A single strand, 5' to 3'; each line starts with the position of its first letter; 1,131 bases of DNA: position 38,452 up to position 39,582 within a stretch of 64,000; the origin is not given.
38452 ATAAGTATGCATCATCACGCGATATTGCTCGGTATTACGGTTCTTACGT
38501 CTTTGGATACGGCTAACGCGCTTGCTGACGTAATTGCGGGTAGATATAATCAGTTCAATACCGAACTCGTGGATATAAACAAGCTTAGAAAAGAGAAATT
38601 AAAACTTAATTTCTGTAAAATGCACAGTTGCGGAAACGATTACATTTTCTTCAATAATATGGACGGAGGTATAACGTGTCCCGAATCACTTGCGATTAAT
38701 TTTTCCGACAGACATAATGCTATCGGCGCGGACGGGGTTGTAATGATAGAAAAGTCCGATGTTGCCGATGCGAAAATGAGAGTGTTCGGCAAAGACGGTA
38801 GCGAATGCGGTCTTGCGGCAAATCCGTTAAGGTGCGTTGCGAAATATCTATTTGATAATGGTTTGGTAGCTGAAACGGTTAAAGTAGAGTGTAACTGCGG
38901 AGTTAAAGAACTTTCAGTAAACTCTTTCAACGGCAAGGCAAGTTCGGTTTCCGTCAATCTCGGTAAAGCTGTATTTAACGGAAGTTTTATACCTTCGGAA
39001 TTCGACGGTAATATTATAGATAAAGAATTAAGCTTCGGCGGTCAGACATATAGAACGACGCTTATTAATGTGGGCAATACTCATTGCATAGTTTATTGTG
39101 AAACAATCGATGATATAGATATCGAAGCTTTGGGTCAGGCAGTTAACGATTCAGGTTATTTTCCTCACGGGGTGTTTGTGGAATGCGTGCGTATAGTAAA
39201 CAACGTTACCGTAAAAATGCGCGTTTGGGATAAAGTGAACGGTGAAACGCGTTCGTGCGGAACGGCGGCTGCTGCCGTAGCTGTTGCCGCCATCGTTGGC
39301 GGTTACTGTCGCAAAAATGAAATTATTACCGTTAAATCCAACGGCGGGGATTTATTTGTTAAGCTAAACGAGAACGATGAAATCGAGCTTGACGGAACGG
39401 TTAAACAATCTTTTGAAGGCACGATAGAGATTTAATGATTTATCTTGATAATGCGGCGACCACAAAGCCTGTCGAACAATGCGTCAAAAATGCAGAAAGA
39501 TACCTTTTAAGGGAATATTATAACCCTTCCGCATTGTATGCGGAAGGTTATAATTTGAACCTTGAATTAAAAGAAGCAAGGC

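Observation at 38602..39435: CarB fused in frame to a DapF-like domain that lacks the first catalytic cysteine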

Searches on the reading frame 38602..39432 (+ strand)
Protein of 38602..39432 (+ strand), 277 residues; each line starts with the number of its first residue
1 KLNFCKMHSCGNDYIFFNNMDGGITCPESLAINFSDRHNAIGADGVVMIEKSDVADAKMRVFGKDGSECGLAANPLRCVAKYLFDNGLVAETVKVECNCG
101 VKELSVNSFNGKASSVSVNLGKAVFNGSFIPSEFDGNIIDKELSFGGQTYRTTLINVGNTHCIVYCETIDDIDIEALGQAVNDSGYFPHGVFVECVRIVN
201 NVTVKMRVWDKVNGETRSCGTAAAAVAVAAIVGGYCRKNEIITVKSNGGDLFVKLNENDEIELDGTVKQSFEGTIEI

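Call 3: search_protein_families(library=pfam, proteins=[window:38602-39432:+], max_evalue=0.01)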
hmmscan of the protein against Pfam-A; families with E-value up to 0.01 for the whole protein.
window:38602-39432:+ (277 aa): 1 family
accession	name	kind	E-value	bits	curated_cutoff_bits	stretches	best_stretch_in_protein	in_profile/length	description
PF01678.24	DAP_epimerase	-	4.7e-36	124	34.7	2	154-260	2-109/121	Diaminopimelate epimerase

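Call 4: search_protein_families(library=ncbifam, proteins=[window:38602-39432:+], max_evalue=0.01)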
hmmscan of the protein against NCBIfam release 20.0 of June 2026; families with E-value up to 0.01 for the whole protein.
window:38602-39432:+ (277 aa): 2 families
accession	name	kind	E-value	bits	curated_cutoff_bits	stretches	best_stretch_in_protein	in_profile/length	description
TIGR00652.1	DapF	equivalog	1e-56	192.4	114.65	1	3-275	2-268/270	diaminopimelate epimerase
NF038284.1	bifunc_DapF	exception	1.1e-21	77.3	350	1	25-267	27-254/254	bifunctional diaminopimelate epimerase/glutamate racemase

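Call 6: search_solved_structures(query=window:38602-39432:+, show_alignments=4, max_evalue=0.001)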
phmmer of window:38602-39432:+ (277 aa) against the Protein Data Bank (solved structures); distinct sequences matched with E-value up to 0.001: 17.
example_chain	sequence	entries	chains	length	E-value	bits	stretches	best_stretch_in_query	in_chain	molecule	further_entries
2otn_A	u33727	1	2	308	3.8e-45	157.3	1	2-269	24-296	Diaminopimelate epimerase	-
9mro_A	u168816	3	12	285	2.9e-36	128.2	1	2-274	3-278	Diaminopimelate epimerase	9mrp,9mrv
3ejx_A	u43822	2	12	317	1.4e-31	112.8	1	2-274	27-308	Diaminopimelate epimerase, chloroplastic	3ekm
8qzy_A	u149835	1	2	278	1.2e-29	106.4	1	2-274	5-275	Diaminopimelate epimerase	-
1bwz_A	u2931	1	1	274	2.3e-29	105.5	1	3-257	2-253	PROTEIN (DIAMINOPIMELATE EPIMERASE)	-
2q9h_A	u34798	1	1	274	3.4e-29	105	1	3-257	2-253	Diaminopimelate epimerase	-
1gqz_A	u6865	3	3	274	4.9e-29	104.5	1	3-257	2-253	DIAMINOPIMELATE EPIMERASE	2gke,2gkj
5ha4_A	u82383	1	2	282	1.3e-28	103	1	2-276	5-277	Diaminopimelate epimerase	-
2q9j_A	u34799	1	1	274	1.2e-27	100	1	3-257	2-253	Diaminopimelate epimerase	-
6d13_A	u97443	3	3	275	1.5e-26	96.4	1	2-251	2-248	Diaminopimelate epimerase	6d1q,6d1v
5ygu_A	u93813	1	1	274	2e-26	95.9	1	3-251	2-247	Diaminopimelate epimerase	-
4ijz_A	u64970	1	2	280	2.2e-26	95.8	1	3-251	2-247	Diaminopimelate epimerase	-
4ik0_A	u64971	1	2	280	2.6e-26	95.5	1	3-249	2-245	Diaminopimelate epimerase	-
6vck_A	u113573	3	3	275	1.2e-25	93.3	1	2-249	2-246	Diaminopimelate epimerase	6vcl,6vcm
5h2g_A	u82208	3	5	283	4.4e-22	81.7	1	3-255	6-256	Diaminopimelate epimerase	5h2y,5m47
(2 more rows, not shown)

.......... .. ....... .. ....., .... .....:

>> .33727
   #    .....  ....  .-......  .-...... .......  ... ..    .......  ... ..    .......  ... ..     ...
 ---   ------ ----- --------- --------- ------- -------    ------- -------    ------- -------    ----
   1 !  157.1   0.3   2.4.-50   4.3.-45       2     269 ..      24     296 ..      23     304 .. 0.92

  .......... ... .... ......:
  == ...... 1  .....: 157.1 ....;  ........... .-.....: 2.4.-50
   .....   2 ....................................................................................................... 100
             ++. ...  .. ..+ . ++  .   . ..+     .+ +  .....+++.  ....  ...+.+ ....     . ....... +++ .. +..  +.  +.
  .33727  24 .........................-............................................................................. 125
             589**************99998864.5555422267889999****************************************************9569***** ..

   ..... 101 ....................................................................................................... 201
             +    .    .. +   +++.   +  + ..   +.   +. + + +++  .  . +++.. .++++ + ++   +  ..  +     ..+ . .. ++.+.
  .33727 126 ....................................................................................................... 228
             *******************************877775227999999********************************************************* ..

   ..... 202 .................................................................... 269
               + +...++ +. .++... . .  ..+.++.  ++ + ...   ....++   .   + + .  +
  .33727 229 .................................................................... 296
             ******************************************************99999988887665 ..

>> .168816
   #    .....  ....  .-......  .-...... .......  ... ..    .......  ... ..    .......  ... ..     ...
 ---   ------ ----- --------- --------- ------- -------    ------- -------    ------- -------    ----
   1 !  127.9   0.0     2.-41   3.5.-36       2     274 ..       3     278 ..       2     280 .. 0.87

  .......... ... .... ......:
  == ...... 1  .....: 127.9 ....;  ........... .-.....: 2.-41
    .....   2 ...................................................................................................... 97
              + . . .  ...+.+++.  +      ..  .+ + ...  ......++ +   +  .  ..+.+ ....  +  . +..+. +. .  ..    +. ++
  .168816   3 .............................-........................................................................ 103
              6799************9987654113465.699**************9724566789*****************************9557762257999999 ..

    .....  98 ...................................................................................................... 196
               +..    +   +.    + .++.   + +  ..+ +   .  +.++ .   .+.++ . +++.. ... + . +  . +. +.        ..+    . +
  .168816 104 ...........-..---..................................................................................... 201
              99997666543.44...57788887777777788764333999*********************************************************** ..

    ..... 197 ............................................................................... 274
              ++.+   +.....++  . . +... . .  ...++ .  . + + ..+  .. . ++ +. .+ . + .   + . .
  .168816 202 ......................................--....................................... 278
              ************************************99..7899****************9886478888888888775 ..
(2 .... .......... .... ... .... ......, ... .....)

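Call 7: find_homologous_proteins(query=window:38602-39432:+, max_evalue=1e-10)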
Query window:38602-39432:+ (277 aa): 2070 proteins with E <= 1e-10 among 4501 candidates; the best 120 are listed.
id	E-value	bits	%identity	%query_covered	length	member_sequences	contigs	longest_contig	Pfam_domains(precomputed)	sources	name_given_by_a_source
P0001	2.0e-167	573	91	100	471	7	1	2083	PF02142.28,PF01678.25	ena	-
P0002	5.3e-133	460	73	100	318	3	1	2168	PF01678.25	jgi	jgi:carbamoyl-phosphate synthase large subunit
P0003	1.4e-127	443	72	100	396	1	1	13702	PF02142.28,PF01678.25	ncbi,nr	ncbi:MAG: diaminopimelate epimerase, partial [Clostridia bacterium]|nr:diaminopimelate epimerase [Cl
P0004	2.0e-125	435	70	100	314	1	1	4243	PF01678.25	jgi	jgi:carbamoyl-phosphate synthase large subunit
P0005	1.1e-124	433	69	100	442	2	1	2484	PF02142.28,PF01678.25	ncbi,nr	ncbi:MAG: diaminopimelate epimerase, partial [Clostridia bacterium]|nr:diaminopimelate epimerase [Cl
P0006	8.6e-124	430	69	100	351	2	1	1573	PF01678.25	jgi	jgi:carbamoyl-phosphate synthase large subunit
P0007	2.2e-122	425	68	100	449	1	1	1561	PF02142.28,PF01678.25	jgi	jgi:carbamoyl-phosphate synthase large subunit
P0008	7.9e-118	411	68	100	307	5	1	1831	PF01678.25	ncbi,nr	ncbi:MAG: diaminopimelate epimerase, partial [Clostridia bacterium]|nr:diaminopimelate epimerase [Cl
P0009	1.5e-115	403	67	98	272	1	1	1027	PF01678.25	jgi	jgi:carbamoyl-phosphate synthase large subunit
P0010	2.0e-115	403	65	100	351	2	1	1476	PF01678.25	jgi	jgi:carbamoyl-phosphate synthase large subunit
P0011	3.5e-115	402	67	100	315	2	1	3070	PF01678.25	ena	-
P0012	4.7e-112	392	64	100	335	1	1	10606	PF01678.25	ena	-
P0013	1.6e-108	380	72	87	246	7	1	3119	PF01678.25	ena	-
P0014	3.8e-108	379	73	82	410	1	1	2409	PF02142.28,PF01678.25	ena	-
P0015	4.9e-107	375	62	100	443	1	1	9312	PF02142.28,PF01678.25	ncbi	-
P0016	2.6e-106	373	62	100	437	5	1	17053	PF02142.28,PF01678.25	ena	-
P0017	1.3e-105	370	64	93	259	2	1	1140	PF01678.25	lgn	-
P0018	4.5e-104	365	63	100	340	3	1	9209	PF01678.25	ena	-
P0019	9.7e-104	364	63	93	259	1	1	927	PF01678.25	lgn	-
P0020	1.2e-103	364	65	98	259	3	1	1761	PF01678.25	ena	-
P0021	1.6e-103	364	62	100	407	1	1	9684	PF02142.28,PF01678.25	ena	-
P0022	2.1e-102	360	58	100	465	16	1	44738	PF02142.28,PF01678.25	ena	-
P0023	4.7e-102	359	63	98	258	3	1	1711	PF01678.25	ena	-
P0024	2.9e-101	356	62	100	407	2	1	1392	PF02142.28,PF01678.25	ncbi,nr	ncbi:MAG: diaminopimelate epimerase, partial [Clostridia bacterium]|nr:diaminopimelate epimerase [Cl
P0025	1.2e-99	351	57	97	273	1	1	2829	PF01678.25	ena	-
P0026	2.5e-99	350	56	100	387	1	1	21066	PF02142.28,PF01678.25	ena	-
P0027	6.1e-99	349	56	100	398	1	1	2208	PF02142.28,PF01678.25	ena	-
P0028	1.8e-97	344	55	100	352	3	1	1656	PF01678.25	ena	-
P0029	2.0e-97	344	62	98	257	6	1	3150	PF01678.25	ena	-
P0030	2.6e-97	343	56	100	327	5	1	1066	PF01678.25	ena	-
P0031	4.7e-97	342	55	100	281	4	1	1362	PF01678.25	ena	-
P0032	6.1e-97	342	58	100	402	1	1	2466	PF02142.28,PF01678.25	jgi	jgi:carbamoyl-phosphate synthase large subunit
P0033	3.2e-96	340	56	100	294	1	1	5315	PF01678.25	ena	-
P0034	3.5e-96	340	56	97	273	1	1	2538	PF01678.25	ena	-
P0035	7.7e-96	338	56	100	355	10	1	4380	PF01678.25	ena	-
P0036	1.3e-95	338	54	100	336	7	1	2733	PF01678.25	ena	-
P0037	4.2e-95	336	54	100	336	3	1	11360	PF01678.25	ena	-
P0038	1.2e-91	325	66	79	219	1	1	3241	PF01678.25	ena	-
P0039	1.5e-91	324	53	99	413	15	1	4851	PF02142.28,PF01678.25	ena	-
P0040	3.1e-91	323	52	100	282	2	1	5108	PF01678.25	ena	-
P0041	3.9e-91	323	53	97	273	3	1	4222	PF01678.25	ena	-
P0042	4.8e-91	323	53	100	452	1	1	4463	PF02142.28,PF01678.25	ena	-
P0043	6.5e-91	322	53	100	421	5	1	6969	PF02142.28,PF01678.25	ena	-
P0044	1.0e-90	322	52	100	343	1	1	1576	PF01678.25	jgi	jgi:carbamoyl-phosphate synthase large subunit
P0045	2.0e-90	321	56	93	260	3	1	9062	PF01678.25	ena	-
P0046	1.1e-89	318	53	100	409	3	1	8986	PF02142.28,PF01678.25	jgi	jgi:carbamoyl-phosphate synthase large subunit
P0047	5.8e-88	313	56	100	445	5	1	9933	PF02142.28,PF01678.25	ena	-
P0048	1.2e-87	312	55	100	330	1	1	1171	PF01678.25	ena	-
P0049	1.4e-87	311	53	97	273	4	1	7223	PF01678.25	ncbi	-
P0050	2.4e-87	311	51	97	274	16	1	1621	PF01678.25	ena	-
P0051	1.9e-86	308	51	100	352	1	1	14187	PF01678.25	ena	-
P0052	1.4e-84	301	51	100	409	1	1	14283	PF02142.28,PF01678.25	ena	-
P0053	4.2e-84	300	49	100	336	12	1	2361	PF01678.25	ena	-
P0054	5.1e-84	300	54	98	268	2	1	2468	PF01678.25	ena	-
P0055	3.2e-83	297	50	98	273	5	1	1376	PF01678.25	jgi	jgi:carbamoyl-phosphate synthase large subunit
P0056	5.5e-83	296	50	100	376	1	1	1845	PF01678.25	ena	-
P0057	9.7e-81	289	49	100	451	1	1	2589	PF02142.28,PF01678.25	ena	-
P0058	1.8e-80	288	60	79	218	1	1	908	PF01678.25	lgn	-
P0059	3.3e-80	287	47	100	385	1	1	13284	PF01678.25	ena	-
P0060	5.5e-80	286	48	99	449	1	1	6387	PF02142.28,PF01678.25,PF05544.17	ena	-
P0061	3.0e-79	284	49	97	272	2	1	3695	PF01678.25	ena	-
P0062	8.5e-79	283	49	100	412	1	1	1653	PF02142.28,PF01678.25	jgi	-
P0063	5.7e-78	280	48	100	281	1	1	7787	PF01678.25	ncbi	-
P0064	2.1e-77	278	49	100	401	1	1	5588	PF02142.28,PF01678.25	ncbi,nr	ncbi:MAG: diaminopimelate epimerase, partial [Clostridia bacterium]|nr:diaminopimelate epimerase [Cl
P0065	4.0e-77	277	48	100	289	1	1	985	PF01678.25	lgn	-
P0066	1.4e-76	275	46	99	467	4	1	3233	PF02142.28,PF01678.25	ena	-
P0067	1.3e-75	272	44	100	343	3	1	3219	PF01678.25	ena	-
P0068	1.8e-75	272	46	100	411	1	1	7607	PF02142.28,PF01678.25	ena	-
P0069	6.8e-75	270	73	59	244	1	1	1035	PF01678.25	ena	-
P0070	1.2e-74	269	66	64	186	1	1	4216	PF01678.25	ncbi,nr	ncbi:MAG: diaminopimelate epimerase, partial [Clostridia bacterium]|nr:diaminopimelate epimerase [Cl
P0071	1.3e-74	269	45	98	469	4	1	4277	PF02142.28,PF01678.25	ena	-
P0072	2.2e-74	268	47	100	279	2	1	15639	PF01678.25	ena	-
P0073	2.3e-74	268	46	100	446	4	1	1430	PF02142.28,PF01678.25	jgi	jgi:carbamoyl-phosphate synthase large subunit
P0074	2.8e-74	268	48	96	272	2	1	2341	PF01678.25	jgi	jgi:carbamoyl-phosphate synthase large subunit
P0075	3.1e-74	268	48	99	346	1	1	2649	PF01678.25,PF05544.17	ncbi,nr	ncbi:MAG: diaminopimelate epimerase, partial [Clostridia bacterium]|nr:diaminopimelate epimerase [Cl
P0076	4.1e-74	267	45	100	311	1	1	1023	PF01678.25,PF05544.17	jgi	jgi:carbamoyl-phosphate synthase large subunit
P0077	4.3e-74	267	46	100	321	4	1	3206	PF01678.25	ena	-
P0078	8.8e-74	266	47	100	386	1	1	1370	PF02142.28,PF01678.25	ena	-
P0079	1.9e-73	265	45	99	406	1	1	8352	PF02142.28,PF01678.25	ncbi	-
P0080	2.3e-73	265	45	97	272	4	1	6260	PF01678.25,PF05544.17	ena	-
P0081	2.5e-73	265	44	100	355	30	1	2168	PF01678.25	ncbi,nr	ncbi:MAG: diaminopimelate epimerase, partial [Oscillospiraceae bacterium]|nr:diaminopimelate epimera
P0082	2.5e-73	265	48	100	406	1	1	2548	PF02142.28,PF01678.25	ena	-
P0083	2.9e-73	264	47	100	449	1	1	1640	PF02142.28,PF01678.25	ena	-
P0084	3.2e-73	264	43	100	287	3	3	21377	PF01678.25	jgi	-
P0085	4.4e-73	264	43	100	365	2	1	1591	PF01678.25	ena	-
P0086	4.5e-73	264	48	99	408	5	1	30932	PF02142.28,PF01678.25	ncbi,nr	ncbi:MAG: diaminopimelate epimerase, partial [Clostridia bacterium]|nr:diaminopimelate epimerase [Cl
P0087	1.0e-72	263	45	99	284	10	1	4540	PF01678.25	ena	-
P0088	1.1e-72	263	47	100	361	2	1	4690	PF01678.25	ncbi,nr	ncbi:MAG: diaminopimelate epimerase, partial [Clostridia bacterium]|nr:diaminopimelate epimerase [Cl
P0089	1.1e-72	262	43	100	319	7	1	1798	PF01678.25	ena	-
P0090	1.2e-72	262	45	99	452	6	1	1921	PF02142.28,PF01678.25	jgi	jgi:carbamoyl-phosphate synthase large subunit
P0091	1.5e-72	262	43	99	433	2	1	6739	PF02142.28,PF01678.25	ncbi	-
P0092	1.6e-72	262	42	100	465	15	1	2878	PF02142.28,PF01678.25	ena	-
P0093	1.7e-72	262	44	99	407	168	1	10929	PF01678.25,PF04023.21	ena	-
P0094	1.7e-72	262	45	99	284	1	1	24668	PF01678.25,PF05544.17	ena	-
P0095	2.0e-72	262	47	99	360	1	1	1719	PF01678.25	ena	-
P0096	2.4e-72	261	47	100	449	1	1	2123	PF02142.28,PF01678.25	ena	-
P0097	2.6e-72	261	45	100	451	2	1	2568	PF02142.28,PF01678.25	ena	-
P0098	4.3e-72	261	47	99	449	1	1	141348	PF02142.28,PF01678.25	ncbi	-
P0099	1.1e-71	259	45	100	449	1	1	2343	PF02142.28,PF01678.25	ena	-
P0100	1.2e-71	259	47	99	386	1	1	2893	PF02142.28,PF01678.25,PF05544.17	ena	-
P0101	2.1e-71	258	46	99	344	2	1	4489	PF01678.25,PF05544.17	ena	-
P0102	3.0e-71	258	43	100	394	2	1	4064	PF02142.28,PF01678.25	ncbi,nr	ncbi:MAG: diaminopimelate epimerase, partial [Oscillospiraceae bacterium]|nr:diaminopimelate epimera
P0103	3.5e-71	258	46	100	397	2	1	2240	PF02142.28,PF01678.25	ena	-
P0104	3.7e-71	257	43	100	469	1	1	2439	PF02142.28,PF01678.25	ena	-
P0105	4.2e-71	257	48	96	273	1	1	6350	PF01678.25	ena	-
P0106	5.4e-71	257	42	100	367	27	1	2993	PF01678.25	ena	-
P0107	6.2e-71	257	43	100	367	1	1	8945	PF01678.25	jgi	jgi:carbamoyl-phosphate synthase large subunit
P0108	6.6e-71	257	43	98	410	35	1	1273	PF02142.28,PF01678.25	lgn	-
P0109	7.8e-71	256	48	97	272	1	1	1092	PF01678.25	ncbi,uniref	ncbi:Diaminopimelate epimerase [bioreactor metagenome]|uniref:Diaminopimelate epimerase n=1 Tax=bior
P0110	8.3e-71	256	45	100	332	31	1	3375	PF01678.25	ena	-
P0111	8.9e-71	256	43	100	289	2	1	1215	PF01678.25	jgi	jgi:carbamoyl-phosphate synthase large subunit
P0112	9.0e-71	256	46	100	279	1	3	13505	PF02567.22,PF01678.25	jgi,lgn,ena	-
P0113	9.5e-71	256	45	99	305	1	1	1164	PF01678.25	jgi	jgi:carbamoyl-phosphate synthase large subunit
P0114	1.0e-70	256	46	100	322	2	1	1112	PF01678.25,PF05544.17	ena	-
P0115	1.5e-70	255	45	100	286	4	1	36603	PF01678.25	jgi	-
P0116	1.6e-70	255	44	100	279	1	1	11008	PF01678.25,PF05544.17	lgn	-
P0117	1.7e-70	255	44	99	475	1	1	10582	PF02142.28,PF01678.25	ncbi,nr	ncbi:MAG: diaminopimelate epimerase, partial [Clostridia bacterium]|nr:diaminopimelate epimerase [Cl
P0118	1.7e-70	255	45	98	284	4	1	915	PF01678.25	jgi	jgi:carbamoyl-phosphate synthase large subunit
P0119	1.7e-70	255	46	100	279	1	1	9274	PF01678.25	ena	-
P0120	2.3e-70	255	44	100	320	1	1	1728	PF01678.25,PF05544.17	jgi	-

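Call 15: find_related_loci(query=window:38602-39432:+, collection=genome_contigs, flank=6000)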
Query window:38602-39432:+ (277 aa) in genome_contigs; peptide patterns used: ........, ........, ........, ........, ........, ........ (x = any residue, [..] = any of these).
189 stretches matched a pattern; 64 encode a relative of the query (tblastn E <= 1e-3); 64 distinct loci.
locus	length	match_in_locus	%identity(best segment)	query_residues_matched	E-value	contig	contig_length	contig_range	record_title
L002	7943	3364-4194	92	1-277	3e-169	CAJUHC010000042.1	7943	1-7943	MAG TPA_asm: uncultured Christensenella sp. isolate MGBC139654 genome assembly, contig: MGBC139654.42, whole genome shot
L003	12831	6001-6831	74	1-277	1e-135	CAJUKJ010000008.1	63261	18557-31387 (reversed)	MAG TPA_asm: uncultured Christensenellaceae bacterium isolate MGBC157705 genome assembly, contig: MGBC157705.8, whole ge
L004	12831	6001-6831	73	1-277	5e-135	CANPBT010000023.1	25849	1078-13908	MAG TPA_asm: uncultured Clostridia bacterium isolate SRR15604549_bin.13_metawrap_v1.3_MAG genome assembly, contig: NODE.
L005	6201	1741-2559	74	1-273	7e-134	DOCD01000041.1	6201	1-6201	MAG TPA_asm: Clostridiales bacterium isolate UBA11940 contig_16877, whole genome shotgun sequence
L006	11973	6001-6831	75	1-277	2e-131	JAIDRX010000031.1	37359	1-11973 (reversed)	MAG: Clostridia bacterium isolate SC0363_S10_11 SC0363_S10_11_contig_31, whole genome shotgun sequence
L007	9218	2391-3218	74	1-277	1e-130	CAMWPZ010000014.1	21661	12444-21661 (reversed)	MAG TPA_asm: uncultured Clostridia bacterium isolate SRR14411243_bin.5_metawrap_v1.3_MAG genome assembly, contig: NODE.5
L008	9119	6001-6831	71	1-277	8e-130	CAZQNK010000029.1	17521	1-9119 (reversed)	MAG TPA_asm: uncultured Clostridia bacterium isolate SRP222994_co1_330 genome assembly, contig: NODE_6717_length_17521_c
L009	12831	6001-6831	71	1-277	8e-129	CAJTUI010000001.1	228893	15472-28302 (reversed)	MAG TPA_asm: uncultured Christensenella sp. isolate MGBC115043 genome assembly, contig: MGBC115043.1, whole genome shotg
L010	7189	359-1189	72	1-277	4e-128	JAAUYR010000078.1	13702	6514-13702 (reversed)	MAG: Clostridia bacterium isolate Mgla_MAG_6-bin_37 c_000000147433, whole genome shotgun sequence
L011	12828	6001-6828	72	1-277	1e-127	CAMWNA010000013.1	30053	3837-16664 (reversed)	MAG TPA_asm: uncultured Clostridia bacterium isolate SRR14411288_bin.14_metawrap_v1.3_MAG genome assembly, contig: NODE.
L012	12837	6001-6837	70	1-277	2e-127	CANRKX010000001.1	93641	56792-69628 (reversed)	MAG: uncultured Clostridia bacterium isolate Lapin-025__bin40 genome assembly, contig: Lapin-025__NODE_110_length_93641_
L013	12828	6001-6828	71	1-277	1e-126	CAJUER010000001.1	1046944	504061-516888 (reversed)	MAG TPA_asm: uncultured Christensenella sp. isolate MGBC128313 genome assembly, contig: MGBC128313.1, whole genome shotg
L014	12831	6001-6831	70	1-277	8e-125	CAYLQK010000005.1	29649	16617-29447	MAG TPA_asm: uncultured Clostridia bacterium isolate SRP222994_co1_385 genome assembly, contig: NODE_2939_length_29649_c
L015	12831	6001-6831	71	1-277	2e-124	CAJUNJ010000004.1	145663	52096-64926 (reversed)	MAG TPA_asm: uncultured Christensenellaceae bacterium isolate MGBC152987 genome assembly, contig: MGBC152987.4, whole ge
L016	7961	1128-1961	69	1-277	2e-122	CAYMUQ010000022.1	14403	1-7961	MAG TPA_asm: uncultured Clostridia bacterium isolate SRP199465_co2_876 genome assembly, contig: NODE_12911_length_14403_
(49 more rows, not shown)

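Call 27: find_encoding_contigs(protein=P0031, flank=8000, max_places=3)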
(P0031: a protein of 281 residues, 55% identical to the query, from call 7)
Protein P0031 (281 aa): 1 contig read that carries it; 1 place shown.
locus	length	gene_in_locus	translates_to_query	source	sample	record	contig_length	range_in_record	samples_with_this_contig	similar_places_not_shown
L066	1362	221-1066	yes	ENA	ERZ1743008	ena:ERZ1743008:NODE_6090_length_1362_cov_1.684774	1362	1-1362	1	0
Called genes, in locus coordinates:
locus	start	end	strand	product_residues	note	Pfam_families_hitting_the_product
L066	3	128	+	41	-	?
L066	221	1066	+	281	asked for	PF01678:DAP_epimerase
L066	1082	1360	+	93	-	?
